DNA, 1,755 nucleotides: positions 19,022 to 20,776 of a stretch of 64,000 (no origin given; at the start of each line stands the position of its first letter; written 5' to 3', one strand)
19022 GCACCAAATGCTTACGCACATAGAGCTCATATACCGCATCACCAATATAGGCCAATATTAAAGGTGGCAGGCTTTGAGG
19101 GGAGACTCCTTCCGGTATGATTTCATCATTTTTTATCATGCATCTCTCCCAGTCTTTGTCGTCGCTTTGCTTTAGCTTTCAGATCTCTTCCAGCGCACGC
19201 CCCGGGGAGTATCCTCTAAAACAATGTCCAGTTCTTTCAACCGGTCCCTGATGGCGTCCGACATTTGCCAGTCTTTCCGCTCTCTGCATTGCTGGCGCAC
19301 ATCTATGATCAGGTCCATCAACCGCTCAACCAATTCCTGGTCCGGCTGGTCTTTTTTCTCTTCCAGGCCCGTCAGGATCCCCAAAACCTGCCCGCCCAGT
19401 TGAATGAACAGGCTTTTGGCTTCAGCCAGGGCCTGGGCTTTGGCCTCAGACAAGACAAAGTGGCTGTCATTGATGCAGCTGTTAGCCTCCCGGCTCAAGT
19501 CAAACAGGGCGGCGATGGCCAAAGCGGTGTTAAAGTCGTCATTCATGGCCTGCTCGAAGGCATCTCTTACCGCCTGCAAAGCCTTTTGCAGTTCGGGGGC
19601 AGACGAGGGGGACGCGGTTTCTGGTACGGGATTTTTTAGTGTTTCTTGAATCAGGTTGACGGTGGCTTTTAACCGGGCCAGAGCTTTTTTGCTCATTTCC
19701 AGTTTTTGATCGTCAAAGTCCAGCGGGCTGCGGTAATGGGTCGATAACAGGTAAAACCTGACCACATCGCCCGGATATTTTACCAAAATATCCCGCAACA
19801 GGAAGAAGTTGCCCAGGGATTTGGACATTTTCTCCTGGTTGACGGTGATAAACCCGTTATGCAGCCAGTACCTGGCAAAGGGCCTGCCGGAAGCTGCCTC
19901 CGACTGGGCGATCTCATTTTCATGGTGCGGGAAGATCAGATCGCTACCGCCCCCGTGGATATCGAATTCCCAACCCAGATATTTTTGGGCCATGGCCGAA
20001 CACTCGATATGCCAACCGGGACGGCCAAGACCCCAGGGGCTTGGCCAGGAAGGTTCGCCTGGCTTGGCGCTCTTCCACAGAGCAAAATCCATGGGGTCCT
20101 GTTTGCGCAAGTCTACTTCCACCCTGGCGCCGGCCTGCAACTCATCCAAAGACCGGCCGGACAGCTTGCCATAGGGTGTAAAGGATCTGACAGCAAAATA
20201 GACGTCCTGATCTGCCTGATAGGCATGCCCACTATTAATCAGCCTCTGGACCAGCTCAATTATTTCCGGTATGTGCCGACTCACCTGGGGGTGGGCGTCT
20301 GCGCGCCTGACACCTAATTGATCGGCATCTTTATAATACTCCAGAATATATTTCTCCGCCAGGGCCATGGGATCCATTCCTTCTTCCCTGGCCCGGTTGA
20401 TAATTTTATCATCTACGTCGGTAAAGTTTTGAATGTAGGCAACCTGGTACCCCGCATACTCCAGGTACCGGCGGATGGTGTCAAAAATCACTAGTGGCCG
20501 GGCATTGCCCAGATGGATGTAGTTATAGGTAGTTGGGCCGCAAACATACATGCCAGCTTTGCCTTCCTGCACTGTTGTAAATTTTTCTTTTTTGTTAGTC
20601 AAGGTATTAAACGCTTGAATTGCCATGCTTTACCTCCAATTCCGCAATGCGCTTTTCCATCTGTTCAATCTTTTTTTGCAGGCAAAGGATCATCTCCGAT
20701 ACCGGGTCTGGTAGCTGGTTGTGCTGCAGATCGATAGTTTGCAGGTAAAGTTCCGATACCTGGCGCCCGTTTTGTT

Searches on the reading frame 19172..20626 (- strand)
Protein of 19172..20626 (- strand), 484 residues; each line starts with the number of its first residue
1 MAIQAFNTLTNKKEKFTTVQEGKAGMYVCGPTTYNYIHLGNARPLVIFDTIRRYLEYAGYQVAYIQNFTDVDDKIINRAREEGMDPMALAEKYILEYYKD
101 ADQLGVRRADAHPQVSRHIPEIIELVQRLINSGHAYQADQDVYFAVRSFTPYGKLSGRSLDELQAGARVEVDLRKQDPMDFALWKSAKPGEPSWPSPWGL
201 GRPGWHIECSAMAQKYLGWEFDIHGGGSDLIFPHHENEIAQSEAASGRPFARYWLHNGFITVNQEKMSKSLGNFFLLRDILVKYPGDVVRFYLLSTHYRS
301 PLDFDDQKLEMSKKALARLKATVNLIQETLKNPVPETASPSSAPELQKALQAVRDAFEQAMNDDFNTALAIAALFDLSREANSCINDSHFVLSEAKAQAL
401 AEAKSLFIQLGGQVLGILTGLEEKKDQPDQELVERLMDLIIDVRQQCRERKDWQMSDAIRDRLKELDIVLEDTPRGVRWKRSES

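Call 92: search_protein_families(library=pfam, proteins=[window:19172-20626:-], max_evalue=0.001)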
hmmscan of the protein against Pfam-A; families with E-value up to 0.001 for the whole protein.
window:19172-20626:- (484 aa): 6 families
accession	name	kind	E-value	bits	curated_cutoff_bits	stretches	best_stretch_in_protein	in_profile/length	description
PF01406.26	tRNA-synt_1e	-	7e-135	449.6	27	1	16-313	2-300/301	tRNA synthetases class I (C) catalytic domain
PF09190.17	DALR_2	-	4.5e-17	62.8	22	1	356-418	1-56/57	DALR domain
PF09334.17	tRNA-synt_1g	-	1e-14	54.6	20.1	2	35-147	12-125/391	tRNA synthetases class I (M)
PF00133.28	tRNA-synt_1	-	1.6e-08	34.1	22.7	1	220-302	328-411/414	tRNA synthetases class I (I, L, M and V)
PF01921.24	tRNA-synt_1f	-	2.3e-06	27.2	27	0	260-309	275-325/360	tRNA synthetases class I (K)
PF23493.1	CysS_C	-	6e-05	23.5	23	1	443-479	14-50/51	Cysteinyl-tRNA ligase anticodon binding domain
